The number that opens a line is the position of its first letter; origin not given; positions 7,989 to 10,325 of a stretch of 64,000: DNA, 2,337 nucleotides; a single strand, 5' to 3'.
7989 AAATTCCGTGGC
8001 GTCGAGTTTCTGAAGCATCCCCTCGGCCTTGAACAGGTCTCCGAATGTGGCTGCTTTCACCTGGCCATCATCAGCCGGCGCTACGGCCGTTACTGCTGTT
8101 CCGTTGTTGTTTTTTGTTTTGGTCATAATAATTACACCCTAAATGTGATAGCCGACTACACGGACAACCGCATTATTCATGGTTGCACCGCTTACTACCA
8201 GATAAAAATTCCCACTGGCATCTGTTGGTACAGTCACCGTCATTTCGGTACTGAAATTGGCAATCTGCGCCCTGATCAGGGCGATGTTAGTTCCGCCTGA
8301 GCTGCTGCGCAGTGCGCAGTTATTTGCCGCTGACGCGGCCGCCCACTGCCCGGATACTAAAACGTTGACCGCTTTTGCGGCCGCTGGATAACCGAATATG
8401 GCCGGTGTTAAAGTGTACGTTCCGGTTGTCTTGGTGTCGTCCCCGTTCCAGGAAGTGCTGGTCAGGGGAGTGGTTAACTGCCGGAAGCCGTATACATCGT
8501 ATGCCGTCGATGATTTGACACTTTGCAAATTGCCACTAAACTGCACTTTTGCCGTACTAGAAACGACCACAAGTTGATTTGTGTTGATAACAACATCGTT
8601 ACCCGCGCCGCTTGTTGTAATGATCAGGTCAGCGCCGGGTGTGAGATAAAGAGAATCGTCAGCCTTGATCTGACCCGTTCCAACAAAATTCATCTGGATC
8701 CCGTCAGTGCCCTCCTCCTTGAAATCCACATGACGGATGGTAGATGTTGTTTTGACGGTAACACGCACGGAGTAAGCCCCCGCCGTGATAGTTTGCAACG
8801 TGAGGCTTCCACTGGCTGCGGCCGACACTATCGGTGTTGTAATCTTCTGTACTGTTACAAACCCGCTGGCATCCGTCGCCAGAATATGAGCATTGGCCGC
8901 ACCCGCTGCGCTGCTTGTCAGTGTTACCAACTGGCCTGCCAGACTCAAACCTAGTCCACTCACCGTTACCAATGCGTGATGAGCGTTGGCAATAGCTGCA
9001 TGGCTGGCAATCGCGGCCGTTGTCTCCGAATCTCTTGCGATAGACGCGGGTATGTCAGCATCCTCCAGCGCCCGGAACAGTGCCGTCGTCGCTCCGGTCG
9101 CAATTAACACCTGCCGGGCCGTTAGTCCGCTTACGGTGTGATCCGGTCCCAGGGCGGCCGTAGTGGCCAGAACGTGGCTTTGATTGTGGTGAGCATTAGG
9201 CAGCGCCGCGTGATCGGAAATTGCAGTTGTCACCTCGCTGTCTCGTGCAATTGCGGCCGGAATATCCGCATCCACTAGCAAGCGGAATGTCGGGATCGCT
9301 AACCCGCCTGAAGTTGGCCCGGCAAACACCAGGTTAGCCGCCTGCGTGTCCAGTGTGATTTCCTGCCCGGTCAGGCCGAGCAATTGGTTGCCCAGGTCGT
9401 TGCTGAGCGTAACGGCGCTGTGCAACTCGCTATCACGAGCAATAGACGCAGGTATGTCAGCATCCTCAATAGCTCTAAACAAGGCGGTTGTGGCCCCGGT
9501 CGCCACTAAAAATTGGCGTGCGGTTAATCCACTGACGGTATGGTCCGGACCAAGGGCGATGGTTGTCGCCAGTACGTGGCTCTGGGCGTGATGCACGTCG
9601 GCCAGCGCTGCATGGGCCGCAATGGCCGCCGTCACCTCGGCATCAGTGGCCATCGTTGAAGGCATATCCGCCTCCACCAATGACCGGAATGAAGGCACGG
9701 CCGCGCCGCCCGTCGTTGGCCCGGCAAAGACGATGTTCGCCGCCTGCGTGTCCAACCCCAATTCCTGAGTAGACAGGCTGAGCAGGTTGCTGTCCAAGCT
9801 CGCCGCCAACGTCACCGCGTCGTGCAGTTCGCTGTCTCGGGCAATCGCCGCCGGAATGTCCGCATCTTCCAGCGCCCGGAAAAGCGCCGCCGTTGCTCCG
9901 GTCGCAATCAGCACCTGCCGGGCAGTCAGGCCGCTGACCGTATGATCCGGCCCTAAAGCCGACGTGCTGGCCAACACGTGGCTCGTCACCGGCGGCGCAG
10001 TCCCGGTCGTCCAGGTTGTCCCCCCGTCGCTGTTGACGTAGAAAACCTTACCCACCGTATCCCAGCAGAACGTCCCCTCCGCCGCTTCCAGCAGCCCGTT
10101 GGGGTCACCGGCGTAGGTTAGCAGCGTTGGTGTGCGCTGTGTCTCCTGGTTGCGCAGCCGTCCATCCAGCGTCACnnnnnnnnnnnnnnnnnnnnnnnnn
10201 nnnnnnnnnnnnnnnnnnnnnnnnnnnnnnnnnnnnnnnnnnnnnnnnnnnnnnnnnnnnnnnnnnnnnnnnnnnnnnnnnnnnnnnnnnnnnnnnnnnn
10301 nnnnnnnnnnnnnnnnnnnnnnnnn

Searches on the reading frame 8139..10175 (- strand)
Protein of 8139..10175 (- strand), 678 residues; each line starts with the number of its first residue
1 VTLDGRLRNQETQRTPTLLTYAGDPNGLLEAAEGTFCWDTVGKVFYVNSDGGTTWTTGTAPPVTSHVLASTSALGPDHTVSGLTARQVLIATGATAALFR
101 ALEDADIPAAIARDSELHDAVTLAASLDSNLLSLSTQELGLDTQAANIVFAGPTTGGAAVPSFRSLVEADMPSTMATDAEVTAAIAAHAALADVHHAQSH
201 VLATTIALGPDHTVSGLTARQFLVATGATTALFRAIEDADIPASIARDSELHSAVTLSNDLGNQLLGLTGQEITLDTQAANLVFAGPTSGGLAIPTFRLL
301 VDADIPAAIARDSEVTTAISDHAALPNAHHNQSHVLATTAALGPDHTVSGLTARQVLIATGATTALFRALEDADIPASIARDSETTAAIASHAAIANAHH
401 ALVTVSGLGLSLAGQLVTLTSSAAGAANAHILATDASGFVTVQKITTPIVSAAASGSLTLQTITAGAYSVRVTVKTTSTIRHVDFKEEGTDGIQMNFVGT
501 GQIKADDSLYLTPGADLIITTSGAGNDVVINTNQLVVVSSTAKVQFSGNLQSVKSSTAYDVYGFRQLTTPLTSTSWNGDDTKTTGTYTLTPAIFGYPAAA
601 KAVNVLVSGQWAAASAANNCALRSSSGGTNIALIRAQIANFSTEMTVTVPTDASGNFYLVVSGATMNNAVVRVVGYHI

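Call 3: search_protein_families(library=pfam, proteins=[window:8139-10175:-], max_evalue=0.01)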
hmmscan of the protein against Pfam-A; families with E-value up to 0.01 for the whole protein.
window:8139-10175:- (678 aa): 2 families
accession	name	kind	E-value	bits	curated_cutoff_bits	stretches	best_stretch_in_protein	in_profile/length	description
PF12666.12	PrgI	-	0.0004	21.3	27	0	77-99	11-33/91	PrgI family protein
PF11678.14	Tle3_C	-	0.0091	16.1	23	0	312-360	60-108/174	Antibacterial effector protein Tle3, C-terminal domain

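Call 4: search_protein_families(library=phrogs, proteins=[window:8139-10175:-], max_evalue=0.01)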
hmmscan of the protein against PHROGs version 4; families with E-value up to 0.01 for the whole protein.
window:8139-10175:- (678 aa): 2 families
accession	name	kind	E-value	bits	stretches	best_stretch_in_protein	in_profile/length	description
phrog_16624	-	unknown function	0.00017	22.7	0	347-386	49-88/102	-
phrog_10893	-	unknown function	0.0038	18.1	0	212-249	50-87/153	-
